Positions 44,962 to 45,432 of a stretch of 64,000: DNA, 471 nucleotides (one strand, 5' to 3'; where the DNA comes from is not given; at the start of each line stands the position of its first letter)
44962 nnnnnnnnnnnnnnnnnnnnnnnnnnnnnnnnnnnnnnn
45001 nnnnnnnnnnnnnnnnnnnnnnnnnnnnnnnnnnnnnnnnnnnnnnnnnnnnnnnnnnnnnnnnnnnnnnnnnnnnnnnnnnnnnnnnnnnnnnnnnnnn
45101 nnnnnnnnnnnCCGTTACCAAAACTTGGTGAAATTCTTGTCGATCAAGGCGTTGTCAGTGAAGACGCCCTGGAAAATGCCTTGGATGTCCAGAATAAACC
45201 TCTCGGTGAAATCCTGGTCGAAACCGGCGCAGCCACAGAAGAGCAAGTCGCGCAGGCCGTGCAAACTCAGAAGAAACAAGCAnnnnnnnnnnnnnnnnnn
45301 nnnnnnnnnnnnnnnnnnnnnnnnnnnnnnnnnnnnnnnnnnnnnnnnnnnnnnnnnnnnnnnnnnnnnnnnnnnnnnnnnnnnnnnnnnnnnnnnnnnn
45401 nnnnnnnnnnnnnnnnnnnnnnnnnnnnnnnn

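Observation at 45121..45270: CheA-2 carries the same tandem motif, closer to consensus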

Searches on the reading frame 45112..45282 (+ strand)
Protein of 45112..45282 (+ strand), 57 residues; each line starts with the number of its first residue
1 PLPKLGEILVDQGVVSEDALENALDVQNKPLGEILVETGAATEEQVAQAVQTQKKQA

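Call 73: predict_structure(alignment_id=A5)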
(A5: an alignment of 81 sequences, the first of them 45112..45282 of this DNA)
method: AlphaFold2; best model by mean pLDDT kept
length: 57 residues; sequences in the alignment: 81
mean_pLDDT: 91.7   pTM: 0.54
mean pLDDT of the five models: 91.7, 91.2, 90.0, 90.0, 88.2
residues with pLDDT >= 90: 45; 70-90: 12; 50-70: 0; < 50: 0
segments of 3 or more residues with pLDDT < 50: none
pLDDT, mean of each block of 10 residues (from residue 1): 89 95 89 93 95 88
secondary structure, 60 per line:
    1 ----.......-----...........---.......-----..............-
elements in order: H5-11 H17-27 H31-37 H43-56

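Call 75: fold_search(model_id=the predicted structure, library=pdb)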
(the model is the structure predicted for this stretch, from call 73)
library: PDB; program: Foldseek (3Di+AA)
matches with E <= 10: 2; with E <= 0.001: 0
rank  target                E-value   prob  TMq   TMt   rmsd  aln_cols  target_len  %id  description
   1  3sd7                  4.7e+00  0.09  0.35  0.12  10.7        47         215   21  1.7 Angstrom Resolution Crystal Structure of Putative Phosphatase from Clostridium difficile (released 2011-06-29)
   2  9n9g_N                7.8e+00  0.02  0.25  0.07  11.7        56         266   23  Cryo-EM structure of the human Hec1-Nuf2 dimer bound to the paclitaxel-stabilized microtubule (released 2026-02-04)
